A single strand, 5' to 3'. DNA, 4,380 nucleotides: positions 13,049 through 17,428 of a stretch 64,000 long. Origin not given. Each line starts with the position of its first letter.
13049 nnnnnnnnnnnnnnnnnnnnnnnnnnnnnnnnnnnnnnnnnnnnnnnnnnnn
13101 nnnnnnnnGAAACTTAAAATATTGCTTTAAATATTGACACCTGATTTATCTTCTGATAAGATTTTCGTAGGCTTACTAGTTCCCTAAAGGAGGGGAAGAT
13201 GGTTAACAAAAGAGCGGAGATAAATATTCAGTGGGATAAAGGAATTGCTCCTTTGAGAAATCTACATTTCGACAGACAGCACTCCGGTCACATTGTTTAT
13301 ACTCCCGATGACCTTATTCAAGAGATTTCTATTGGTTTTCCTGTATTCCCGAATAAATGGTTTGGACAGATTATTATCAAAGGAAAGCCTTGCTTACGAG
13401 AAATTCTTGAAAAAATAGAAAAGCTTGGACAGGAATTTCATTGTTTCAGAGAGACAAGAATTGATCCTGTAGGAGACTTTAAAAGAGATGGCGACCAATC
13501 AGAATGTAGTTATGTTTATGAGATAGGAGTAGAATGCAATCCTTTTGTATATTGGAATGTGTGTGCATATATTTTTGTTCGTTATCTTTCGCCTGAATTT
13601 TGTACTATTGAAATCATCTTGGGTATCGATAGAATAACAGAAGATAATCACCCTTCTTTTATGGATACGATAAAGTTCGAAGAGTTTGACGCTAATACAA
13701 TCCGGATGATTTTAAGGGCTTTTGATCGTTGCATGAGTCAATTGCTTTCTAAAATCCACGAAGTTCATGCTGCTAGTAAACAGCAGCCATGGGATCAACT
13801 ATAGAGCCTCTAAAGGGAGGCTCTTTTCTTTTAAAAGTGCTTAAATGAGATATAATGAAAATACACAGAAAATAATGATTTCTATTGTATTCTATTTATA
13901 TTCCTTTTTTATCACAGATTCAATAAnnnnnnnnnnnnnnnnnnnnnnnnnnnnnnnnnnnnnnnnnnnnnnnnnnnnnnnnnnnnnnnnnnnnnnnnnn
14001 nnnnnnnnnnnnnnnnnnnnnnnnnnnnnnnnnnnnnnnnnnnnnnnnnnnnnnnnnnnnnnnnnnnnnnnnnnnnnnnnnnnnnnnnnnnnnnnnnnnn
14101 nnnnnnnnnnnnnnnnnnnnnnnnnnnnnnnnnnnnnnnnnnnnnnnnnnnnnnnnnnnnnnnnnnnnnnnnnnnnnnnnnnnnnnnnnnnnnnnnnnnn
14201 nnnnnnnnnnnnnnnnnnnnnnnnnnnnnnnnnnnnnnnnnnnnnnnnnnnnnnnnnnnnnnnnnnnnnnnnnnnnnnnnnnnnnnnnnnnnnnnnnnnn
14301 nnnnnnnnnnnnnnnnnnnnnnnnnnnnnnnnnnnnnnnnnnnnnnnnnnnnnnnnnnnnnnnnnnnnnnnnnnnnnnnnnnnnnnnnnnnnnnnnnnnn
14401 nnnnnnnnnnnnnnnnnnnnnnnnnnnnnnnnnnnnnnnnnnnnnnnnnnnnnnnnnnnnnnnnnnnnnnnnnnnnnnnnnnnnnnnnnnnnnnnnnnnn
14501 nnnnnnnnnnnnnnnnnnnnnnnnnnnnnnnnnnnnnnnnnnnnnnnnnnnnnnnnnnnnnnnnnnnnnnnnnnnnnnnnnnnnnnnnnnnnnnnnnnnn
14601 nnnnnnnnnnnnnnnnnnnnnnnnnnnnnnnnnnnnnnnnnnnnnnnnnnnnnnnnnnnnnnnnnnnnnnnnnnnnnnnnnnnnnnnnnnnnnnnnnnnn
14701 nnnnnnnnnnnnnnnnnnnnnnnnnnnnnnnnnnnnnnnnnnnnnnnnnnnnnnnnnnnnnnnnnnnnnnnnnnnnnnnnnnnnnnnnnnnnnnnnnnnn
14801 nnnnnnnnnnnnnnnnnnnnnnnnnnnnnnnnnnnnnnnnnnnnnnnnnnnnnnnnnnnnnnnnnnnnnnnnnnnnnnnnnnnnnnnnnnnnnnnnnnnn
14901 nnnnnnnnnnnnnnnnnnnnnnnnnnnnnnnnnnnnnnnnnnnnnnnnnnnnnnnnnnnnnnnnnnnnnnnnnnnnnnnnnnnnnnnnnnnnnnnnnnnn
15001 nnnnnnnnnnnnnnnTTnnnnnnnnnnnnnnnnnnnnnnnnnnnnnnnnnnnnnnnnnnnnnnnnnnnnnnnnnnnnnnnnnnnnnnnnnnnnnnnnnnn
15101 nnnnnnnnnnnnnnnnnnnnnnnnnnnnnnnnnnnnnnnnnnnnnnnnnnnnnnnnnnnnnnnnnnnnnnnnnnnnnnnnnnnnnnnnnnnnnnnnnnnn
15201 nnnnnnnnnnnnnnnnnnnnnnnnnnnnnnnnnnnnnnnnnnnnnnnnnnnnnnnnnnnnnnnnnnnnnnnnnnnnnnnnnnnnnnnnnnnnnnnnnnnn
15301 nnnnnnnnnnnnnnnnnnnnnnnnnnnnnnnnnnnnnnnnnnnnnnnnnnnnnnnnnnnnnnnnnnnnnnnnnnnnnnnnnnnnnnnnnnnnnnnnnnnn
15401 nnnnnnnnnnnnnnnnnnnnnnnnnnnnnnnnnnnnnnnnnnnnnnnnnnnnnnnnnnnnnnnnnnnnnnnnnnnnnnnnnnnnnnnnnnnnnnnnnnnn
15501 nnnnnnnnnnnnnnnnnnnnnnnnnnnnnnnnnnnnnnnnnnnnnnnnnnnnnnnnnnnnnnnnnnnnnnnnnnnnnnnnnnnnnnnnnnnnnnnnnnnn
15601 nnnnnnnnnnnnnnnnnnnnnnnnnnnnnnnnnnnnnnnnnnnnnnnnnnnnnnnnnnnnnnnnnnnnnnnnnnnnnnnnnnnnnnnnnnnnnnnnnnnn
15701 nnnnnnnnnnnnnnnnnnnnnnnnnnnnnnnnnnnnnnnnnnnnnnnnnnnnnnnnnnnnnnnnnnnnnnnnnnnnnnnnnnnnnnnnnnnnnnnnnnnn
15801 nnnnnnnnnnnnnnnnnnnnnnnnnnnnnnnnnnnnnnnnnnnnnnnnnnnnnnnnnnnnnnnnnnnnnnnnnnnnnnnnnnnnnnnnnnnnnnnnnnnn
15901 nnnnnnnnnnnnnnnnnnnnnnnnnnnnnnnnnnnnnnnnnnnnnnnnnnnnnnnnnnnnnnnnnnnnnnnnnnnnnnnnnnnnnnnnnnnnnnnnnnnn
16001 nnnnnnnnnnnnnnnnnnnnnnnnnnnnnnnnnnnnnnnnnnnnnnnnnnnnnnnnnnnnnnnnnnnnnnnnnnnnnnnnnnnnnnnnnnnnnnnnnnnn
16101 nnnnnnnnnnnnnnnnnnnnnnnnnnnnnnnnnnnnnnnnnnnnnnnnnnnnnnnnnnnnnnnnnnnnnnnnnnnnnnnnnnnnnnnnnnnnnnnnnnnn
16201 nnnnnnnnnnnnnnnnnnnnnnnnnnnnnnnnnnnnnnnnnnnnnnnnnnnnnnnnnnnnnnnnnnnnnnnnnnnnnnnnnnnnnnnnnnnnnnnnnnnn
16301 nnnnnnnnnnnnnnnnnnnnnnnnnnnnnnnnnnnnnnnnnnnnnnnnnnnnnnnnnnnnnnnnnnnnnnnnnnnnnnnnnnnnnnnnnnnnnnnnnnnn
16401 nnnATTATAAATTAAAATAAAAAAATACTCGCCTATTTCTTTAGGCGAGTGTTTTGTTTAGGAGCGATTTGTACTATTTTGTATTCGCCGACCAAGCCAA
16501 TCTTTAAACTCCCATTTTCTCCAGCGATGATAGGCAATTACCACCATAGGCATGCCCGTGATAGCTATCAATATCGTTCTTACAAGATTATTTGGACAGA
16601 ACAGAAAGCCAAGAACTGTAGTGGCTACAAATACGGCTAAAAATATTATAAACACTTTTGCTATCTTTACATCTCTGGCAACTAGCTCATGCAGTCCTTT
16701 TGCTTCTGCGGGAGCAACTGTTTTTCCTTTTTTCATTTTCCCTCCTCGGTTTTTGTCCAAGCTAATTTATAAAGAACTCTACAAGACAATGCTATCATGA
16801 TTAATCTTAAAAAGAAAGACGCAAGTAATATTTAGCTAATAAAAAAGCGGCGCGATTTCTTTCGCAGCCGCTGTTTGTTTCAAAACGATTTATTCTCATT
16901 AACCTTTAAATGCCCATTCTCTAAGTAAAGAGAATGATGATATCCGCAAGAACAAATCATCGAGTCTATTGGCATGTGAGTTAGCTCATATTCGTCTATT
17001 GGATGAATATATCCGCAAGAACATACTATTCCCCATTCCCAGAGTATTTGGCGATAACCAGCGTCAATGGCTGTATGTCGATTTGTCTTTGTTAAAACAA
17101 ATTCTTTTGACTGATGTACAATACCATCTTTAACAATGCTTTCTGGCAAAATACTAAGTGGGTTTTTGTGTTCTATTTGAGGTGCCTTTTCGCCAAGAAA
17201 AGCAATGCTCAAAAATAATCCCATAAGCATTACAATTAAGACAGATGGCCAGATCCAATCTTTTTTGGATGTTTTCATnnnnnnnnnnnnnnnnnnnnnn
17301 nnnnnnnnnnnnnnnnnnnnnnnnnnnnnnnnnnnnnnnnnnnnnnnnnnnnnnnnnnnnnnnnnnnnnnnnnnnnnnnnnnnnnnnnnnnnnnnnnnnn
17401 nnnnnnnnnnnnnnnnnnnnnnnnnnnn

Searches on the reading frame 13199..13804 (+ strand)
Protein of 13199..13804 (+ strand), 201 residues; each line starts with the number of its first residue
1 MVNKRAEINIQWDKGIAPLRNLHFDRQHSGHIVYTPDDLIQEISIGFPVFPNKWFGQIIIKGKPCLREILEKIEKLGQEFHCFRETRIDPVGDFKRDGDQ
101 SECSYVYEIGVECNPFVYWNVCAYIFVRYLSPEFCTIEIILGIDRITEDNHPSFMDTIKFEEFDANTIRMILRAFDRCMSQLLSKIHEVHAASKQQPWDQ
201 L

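Call 31: search_protein_families(library=pfam, proteins=[window:13199-13804:+], max_evalue=0.01)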
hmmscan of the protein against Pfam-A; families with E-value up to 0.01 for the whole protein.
window:13199-13804:+ (201 aa): 0 families

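Call 49: find_homologous_proteins(query=window:13199-13804:+, max_evalue=0.001)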
Query window:13199-13804:+ (201 aa): 2 proteins with E <= 0.001 among 33 candidates.
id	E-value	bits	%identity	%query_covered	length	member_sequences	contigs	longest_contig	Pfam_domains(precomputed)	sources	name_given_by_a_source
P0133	1.4e-137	474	100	100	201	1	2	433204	-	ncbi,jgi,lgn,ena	ncbi:MAG: hypothetical protein WC242_02360 [Candidatus Paceibacterota bacterium]|jgi:hypothetical pr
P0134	9.9e-96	337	75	98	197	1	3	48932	-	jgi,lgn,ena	-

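Call 50: find_encoding_contigs(protein=P0134, flank=3000, max_places=4)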
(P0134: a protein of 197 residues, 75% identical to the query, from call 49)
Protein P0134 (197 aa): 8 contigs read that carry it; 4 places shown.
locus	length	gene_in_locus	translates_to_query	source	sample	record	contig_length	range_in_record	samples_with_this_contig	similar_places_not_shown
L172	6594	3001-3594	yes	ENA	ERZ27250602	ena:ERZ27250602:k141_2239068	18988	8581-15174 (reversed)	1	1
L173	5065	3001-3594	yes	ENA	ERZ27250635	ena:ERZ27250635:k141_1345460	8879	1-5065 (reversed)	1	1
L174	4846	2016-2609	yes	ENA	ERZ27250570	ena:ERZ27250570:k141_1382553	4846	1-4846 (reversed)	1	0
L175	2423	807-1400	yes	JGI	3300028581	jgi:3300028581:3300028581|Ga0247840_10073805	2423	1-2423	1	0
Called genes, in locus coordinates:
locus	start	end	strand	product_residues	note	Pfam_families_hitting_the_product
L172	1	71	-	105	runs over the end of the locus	PF01649:Ribosomal_S20p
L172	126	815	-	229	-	PF01509:TruB_N, PF16198:TruB_C_2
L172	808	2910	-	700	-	PF00270:DEAD (faint), PF04851:ResIII, PF17757:UvrB_inter, PF27431:UvrB_3rd, PF00271:Helicase_C, PF12344:UvrB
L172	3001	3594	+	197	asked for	-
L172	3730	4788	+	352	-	PF02388:FemAB, PF13480:Acetyltransf_6, PF02388:FemAB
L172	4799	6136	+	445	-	PF08245:Mur_ligase_M, PF02875:Mur_ligase_C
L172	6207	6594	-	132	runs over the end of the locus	-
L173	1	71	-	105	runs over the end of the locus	PF01649:Ribosomal_S20p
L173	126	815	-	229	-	PF01509:TruB_N, PF16198:TruB_C_2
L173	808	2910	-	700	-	PF00270:DEAD (faint), PF04851:ResIII, PF17757:UvrB_inter, PF27431:UvrB_3rd, PF00271:Helicase_C, PF12344:UvrB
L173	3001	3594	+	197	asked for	-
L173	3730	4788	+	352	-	PF02388:FemAB, PF13480:Acetyltransf_6, PF02388:FemAB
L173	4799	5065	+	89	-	?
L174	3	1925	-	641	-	?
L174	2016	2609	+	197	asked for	-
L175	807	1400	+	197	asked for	-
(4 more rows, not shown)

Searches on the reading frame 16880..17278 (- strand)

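Call 31: search_protein_families(library=pfam, proteins=[window:16880-17278:-], max_evalue=0.01)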
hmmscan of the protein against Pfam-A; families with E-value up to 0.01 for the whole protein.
window:16880-17278:- (132 aa): 1 family
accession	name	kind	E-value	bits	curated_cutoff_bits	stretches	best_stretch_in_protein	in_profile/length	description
PF06842.17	DUF1242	-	0.0095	16.3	25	0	84-94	8-18/35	Protein of unknown function (DUF1242)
